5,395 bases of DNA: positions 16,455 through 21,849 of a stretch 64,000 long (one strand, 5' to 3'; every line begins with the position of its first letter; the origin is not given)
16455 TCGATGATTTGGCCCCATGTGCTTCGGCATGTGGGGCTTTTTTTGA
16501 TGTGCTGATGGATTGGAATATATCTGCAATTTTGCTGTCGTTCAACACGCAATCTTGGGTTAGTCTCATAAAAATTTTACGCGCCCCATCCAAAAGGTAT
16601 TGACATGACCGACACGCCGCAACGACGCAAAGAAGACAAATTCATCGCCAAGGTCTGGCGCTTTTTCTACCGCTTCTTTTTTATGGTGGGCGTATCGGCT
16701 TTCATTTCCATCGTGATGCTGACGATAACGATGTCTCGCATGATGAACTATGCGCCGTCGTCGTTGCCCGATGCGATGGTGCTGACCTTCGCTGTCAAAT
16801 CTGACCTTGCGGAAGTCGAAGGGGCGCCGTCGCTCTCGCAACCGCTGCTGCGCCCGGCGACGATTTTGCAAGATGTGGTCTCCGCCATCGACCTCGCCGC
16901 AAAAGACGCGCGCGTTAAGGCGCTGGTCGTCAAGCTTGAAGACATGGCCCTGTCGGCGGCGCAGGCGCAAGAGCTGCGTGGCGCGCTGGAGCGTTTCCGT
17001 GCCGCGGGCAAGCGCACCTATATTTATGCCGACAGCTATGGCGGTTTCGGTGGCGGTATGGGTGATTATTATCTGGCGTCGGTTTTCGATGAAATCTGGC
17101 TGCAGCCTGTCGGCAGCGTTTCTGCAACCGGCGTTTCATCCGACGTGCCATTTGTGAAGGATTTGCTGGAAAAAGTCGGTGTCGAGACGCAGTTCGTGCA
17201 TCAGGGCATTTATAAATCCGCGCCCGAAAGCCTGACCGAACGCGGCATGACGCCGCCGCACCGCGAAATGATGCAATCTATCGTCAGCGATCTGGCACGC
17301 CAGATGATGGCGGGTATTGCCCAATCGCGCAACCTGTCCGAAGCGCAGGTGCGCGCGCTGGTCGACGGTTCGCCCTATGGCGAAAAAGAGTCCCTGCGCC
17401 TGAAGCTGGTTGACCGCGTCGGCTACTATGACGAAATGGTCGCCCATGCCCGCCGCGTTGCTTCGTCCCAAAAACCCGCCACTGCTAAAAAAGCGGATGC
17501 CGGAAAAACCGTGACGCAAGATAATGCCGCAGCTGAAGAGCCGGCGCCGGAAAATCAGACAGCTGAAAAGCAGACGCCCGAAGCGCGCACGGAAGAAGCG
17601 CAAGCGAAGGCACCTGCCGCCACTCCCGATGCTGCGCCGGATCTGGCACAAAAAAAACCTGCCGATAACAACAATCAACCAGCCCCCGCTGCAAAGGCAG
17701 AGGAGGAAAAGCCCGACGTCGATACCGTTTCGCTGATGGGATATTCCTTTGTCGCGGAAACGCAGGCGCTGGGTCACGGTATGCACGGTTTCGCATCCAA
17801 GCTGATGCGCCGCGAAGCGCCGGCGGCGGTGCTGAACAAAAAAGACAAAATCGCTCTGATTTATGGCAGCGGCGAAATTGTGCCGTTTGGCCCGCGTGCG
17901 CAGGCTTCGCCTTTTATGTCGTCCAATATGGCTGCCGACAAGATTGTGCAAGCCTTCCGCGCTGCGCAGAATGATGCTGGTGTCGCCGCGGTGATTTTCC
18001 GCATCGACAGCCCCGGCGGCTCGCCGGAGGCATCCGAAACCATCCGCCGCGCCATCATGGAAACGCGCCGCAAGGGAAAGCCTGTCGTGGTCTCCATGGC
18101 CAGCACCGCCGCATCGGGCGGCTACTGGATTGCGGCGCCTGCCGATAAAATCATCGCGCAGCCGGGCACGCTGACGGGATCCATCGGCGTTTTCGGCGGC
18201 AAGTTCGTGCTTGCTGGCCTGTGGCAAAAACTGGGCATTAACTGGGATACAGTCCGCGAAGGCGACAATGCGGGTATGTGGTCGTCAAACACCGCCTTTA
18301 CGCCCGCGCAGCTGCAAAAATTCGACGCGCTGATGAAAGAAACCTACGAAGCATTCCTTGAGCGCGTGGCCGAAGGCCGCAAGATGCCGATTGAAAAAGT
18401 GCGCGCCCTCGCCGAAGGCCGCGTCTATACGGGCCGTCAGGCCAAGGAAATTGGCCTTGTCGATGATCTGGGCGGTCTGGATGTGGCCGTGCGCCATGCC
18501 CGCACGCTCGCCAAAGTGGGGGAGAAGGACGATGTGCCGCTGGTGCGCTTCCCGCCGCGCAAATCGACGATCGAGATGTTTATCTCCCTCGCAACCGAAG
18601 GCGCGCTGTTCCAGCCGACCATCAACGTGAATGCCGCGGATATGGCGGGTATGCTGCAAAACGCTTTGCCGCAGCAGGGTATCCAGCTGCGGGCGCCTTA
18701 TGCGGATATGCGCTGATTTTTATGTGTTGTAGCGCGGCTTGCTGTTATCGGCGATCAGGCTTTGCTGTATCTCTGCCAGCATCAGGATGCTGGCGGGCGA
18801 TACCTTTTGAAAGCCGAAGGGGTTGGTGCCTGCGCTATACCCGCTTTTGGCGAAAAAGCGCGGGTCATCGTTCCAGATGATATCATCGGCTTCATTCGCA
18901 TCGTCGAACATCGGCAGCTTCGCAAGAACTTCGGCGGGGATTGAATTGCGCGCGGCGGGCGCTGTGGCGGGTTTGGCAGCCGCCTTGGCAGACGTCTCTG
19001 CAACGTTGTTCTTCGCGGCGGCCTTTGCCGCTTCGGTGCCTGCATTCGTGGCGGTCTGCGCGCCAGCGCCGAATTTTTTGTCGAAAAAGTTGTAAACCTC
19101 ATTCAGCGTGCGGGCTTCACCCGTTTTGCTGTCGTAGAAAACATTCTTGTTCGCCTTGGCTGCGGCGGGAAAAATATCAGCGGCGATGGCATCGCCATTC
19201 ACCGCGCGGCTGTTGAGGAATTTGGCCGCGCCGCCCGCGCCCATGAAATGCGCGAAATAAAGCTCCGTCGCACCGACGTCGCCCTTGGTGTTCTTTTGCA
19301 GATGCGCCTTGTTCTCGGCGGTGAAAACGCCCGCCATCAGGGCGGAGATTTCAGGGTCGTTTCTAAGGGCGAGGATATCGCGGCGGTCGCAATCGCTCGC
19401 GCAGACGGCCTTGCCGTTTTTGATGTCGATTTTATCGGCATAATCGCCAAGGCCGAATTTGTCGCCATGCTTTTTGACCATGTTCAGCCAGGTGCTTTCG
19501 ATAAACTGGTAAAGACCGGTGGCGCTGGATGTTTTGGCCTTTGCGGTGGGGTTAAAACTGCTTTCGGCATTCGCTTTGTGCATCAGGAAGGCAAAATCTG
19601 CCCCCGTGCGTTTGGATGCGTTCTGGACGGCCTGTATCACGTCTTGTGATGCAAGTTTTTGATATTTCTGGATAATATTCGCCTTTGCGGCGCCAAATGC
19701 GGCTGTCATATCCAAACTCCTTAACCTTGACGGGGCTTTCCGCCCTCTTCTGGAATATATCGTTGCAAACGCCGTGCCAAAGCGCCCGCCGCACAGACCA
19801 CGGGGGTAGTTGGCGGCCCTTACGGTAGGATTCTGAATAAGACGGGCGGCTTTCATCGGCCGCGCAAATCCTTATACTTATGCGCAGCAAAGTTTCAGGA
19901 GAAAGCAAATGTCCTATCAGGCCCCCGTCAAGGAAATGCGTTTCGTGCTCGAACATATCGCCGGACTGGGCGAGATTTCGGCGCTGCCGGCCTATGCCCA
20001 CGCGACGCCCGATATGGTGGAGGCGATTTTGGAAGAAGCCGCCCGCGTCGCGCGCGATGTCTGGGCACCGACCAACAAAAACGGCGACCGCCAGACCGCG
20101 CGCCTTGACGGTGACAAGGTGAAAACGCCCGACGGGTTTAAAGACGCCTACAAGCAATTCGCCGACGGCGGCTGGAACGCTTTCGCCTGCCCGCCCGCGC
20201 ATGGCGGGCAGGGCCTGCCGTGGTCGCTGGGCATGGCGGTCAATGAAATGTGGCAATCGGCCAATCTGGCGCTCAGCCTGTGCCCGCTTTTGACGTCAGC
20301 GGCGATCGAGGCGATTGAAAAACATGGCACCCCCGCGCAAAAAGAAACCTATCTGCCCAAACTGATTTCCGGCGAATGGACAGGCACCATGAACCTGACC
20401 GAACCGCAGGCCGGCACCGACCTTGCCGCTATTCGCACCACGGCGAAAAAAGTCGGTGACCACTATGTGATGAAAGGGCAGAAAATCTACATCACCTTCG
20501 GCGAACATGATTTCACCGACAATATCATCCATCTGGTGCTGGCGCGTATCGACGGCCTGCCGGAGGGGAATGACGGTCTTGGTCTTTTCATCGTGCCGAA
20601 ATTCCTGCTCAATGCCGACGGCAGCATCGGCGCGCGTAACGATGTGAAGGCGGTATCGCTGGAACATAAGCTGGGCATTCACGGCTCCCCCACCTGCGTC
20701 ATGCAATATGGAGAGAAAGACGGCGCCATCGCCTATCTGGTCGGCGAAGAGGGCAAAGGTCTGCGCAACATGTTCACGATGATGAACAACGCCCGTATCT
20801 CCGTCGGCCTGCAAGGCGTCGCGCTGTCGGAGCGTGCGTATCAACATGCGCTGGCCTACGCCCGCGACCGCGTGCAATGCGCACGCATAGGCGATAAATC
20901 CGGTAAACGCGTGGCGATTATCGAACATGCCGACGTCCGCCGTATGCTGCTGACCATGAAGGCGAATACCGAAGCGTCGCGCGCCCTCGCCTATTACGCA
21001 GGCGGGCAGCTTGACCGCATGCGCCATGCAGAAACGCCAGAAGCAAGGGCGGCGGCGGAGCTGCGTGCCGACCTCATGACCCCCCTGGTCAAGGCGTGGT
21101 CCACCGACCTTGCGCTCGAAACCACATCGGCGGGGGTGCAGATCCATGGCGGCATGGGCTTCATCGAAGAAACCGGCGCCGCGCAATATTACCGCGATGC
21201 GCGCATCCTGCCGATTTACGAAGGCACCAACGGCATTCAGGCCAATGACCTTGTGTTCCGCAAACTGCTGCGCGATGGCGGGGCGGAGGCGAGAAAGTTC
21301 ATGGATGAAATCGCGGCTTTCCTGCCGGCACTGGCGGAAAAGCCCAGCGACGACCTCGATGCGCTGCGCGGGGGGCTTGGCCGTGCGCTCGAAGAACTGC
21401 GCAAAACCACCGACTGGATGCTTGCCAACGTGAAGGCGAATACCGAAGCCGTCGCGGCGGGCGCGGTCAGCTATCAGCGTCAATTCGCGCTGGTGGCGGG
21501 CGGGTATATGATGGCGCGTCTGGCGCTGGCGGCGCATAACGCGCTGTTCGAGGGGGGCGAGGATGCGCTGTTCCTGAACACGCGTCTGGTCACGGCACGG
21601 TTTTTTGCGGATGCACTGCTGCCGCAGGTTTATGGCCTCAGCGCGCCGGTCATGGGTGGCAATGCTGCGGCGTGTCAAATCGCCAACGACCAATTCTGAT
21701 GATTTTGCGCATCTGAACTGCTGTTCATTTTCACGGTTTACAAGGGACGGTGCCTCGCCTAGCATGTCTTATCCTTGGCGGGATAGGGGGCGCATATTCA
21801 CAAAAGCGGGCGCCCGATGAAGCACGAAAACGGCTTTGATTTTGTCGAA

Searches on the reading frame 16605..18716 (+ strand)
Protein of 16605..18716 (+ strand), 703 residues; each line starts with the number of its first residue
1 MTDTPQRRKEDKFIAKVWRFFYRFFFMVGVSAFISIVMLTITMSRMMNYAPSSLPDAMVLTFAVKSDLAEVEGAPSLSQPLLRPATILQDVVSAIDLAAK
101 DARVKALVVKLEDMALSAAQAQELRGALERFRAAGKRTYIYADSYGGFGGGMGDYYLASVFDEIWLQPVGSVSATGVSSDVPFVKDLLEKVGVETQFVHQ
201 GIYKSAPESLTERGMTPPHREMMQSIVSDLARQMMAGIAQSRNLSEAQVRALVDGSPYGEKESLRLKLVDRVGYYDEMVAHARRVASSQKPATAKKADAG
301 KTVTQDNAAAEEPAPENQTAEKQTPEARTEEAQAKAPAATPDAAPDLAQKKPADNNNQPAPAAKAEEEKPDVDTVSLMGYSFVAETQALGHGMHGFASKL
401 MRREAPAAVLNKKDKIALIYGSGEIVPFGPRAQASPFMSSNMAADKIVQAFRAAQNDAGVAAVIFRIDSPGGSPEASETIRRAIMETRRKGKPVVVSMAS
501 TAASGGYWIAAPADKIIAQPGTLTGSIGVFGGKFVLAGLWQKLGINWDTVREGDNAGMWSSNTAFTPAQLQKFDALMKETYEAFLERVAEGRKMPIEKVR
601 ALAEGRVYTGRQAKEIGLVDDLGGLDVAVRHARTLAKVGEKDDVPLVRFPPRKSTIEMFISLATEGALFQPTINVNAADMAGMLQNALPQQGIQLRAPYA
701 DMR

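Call 70: search_protein_families(library=pfam, proteins=[window:16605-18716:+], max_evalue=0.00001)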
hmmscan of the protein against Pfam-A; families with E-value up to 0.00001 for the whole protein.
window:16605-18716:+ (703 aa): 2 families
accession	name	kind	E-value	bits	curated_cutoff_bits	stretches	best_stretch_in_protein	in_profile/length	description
PF01343.23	Peptidase_S49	-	3.7e-80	267.8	24.9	2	487-638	2-153/154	Peptidase family S49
PF25145.1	NfeD1b_N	-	1.8e-07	31.4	40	1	449-530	21-98/189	NfeD1b, N-terminal domain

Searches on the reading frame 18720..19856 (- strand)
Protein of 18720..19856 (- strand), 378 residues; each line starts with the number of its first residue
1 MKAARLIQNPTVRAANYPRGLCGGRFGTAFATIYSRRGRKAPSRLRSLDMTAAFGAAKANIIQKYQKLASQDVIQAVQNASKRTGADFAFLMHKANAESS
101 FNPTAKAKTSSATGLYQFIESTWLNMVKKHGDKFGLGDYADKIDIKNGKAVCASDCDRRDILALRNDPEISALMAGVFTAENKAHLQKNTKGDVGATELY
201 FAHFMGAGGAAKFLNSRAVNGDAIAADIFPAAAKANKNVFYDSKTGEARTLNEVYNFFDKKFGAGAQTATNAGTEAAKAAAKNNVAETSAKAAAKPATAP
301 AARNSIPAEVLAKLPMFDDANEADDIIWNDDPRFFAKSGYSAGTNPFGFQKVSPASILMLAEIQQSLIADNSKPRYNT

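Call 70: search_protein_families(library=pfam, proteins=[window:18720-19856:-], max_evalue=0.00001)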
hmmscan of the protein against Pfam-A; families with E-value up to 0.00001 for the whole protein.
window:18720-19856:- (378 aa): 1 family
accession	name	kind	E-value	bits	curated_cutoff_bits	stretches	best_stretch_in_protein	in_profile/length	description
PF01464.25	SLT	-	9.4e-06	25.6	21.3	0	77-131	3-56/117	Transglycosylase SLT domain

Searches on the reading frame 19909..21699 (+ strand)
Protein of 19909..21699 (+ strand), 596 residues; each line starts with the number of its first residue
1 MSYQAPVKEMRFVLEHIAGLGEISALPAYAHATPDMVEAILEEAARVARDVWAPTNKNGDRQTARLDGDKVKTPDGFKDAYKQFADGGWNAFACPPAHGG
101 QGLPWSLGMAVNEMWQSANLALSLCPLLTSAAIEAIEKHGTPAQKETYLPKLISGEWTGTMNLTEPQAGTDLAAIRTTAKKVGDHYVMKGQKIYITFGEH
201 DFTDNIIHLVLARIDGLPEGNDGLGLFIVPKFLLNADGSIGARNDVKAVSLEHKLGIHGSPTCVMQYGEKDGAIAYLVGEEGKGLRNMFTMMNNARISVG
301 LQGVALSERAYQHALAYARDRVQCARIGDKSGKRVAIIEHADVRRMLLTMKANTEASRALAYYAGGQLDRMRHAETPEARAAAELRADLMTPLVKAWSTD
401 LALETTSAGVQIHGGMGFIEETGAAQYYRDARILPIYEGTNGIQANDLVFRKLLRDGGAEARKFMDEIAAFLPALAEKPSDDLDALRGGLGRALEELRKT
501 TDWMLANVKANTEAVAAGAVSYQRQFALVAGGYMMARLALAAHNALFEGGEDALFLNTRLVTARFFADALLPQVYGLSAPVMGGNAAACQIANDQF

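Call 70: search_protein_families(library=pfam, proteins=[window:19909-21699:+], max_evalue=0.00001)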
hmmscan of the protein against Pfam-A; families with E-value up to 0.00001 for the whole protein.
window:19909-21699:+ (596 aa): 5 families
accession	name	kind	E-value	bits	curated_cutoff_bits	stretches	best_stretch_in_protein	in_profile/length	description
PF12806.12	Acyl-CoA_dh_C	-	9.3e-26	90.8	30.3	1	464-590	1-122/124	Acetyl-CoA dehydrogenase C-terminal like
PF00441.29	Acyl-CoA_dh_1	-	7.4e-25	88.3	22.4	1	282-448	1-145/150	Acyl-CoA dehydrogenase, C-terminal domain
PF02771.21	Acyl-CoA_dh_N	-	6.9e-13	49.4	22.9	1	38-156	5-113/113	Acyl-CoA dehydrogenase, N-terminal domain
PF02770.24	Acyl-CoA_dh_M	-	1.4e-11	44.8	33.3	1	161-266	2-93/97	Acyl-CoA dehydrogenase, middle domain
PF22924.1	ACOX_C_alpha1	-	3.1e-08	34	27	1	291-443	3-159/169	Acyl-CoA oxidase, C-alpha1 domain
